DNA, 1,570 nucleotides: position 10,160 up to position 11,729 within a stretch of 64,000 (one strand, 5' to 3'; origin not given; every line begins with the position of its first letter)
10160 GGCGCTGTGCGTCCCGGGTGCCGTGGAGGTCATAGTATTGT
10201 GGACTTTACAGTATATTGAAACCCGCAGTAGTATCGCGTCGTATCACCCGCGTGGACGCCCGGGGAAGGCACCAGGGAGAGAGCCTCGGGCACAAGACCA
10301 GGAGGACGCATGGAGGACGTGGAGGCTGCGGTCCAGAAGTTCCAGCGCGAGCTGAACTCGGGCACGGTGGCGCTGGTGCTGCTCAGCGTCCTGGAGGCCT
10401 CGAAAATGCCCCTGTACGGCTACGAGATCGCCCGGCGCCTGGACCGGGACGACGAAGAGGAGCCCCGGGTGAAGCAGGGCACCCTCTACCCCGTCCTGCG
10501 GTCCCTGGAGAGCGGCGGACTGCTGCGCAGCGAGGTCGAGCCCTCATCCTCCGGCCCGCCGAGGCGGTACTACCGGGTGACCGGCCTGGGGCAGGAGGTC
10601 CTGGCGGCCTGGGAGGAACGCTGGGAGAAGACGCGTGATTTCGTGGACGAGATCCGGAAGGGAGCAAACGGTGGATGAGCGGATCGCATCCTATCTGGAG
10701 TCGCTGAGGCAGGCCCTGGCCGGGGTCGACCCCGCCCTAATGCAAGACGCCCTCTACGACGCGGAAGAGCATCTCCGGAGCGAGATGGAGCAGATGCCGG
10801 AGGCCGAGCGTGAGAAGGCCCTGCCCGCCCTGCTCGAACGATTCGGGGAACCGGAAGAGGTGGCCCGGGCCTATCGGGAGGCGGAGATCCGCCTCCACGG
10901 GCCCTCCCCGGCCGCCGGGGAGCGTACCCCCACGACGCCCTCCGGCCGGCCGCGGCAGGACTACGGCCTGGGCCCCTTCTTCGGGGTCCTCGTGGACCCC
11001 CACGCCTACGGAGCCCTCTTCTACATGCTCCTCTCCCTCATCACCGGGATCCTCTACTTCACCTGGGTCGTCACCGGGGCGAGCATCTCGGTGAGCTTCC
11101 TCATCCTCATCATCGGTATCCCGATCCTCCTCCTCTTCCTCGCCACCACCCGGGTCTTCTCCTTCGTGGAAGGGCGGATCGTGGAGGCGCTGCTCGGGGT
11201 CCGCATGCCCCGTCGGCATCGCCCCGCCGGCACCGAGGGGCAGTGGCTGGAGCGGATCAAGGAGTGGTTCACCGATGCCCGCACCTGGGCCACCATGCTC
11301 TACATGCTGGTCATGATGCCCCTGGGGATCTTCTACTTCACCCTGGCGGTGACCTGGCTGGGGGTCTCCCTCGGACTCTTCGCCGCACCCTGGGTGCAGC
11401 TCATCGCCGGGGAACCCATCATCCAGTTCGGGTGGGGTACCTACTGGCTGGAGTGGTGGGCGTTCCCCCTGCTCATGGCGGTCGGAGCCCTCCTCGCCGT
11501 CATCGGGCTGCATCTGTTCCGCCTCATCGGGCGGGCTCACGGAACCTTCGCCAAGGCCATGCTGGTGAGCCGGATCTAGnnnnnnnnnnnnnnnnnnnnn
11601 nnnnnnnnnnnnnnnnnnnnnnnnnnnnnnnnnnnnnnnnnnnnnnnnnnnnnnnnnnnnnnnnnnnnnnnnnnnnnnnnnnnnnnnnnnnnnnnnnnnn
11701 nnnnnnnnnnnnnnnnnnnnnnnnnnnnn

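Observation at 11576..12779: ClC chloride channel gene carrying an internal deletion of the selectivity-filter region plus a frame change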

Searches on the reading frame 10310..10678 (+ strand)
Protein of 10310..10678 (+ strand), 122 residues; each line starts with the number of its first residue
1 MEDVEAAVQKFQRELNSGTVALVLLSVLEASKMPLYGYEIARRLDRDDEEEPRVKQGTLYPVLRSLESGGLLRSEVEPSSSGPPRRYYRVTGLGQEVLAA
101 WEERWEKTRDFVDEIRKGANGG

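Call 3: search_protein_families(library=pfam, proteins=[window:10310-10678:+], max_evalue=0.01)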
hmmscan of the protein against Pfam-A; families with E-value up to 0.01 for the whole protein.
window:10310-10678:+ (122 aa): 2 families
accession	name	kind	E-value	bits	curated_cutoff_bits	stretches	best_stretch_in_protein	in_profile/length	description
PF03551.20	PadR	-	1.2e-18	67.3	27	1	24-99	1-74/75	Transcriptional regulator PadR-like family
PF01638.23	HxlR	-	0.00049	20.3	20.8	1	49-102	26-77/91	HxlR-like helix-turn-helix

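Call 38: find_encoding_contigs(protein=window:10310-10678:+, flank=10000)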
Protein window:10310-10678:+ (122 aa): no gene with exactly this product is on record in the collection.

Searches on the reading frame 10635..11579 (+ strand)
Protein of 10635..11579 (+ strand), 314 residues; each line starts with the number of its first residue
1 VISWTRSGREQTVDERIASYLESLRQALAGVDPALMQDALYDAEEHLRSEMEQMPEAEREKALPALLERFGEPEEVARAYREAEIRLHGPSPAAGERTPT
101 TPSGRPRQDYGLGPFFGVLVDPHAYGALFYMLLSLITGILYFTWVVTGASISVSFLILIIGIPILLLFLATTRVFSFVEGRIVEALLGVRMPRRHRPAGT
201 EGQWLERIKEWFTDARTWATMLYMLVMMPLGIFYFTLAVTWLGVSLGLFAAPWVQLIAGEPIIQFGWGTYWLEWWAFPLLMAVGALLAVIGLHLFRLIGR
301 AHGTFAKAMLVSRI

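Call 3: search_protein_families(library=pfam, proteins=[window:10635-11579:+], max_evalue=0.01)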
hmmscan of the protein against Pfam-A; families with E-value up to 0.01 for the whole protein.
window:10635-11579:+ (314 aa): 2 families
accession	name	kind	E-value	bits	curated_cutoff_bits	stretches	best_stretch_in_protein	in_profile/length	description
PF13796.11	Sensor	-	2.4e-34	119.2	28.2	1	130-310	1-162/162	Putative sensor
PF22564.2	HAAS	-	9.1e-08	32.8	27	1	20-79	2-55/55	HAAS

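Call 25: find_encoding_contigs(protein=window:10635-11579:+, flank=10000)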
Protein window:10635-11579:+ (314 aa): no gene with exactly this product is on record in the collection.

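Call 42: find_encoding_contigs(protein=window:10671-11579:+, flank=10000)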
Protein window:10671-11579:+ (302 aa): no gene with exactly this product is on record in the collection.
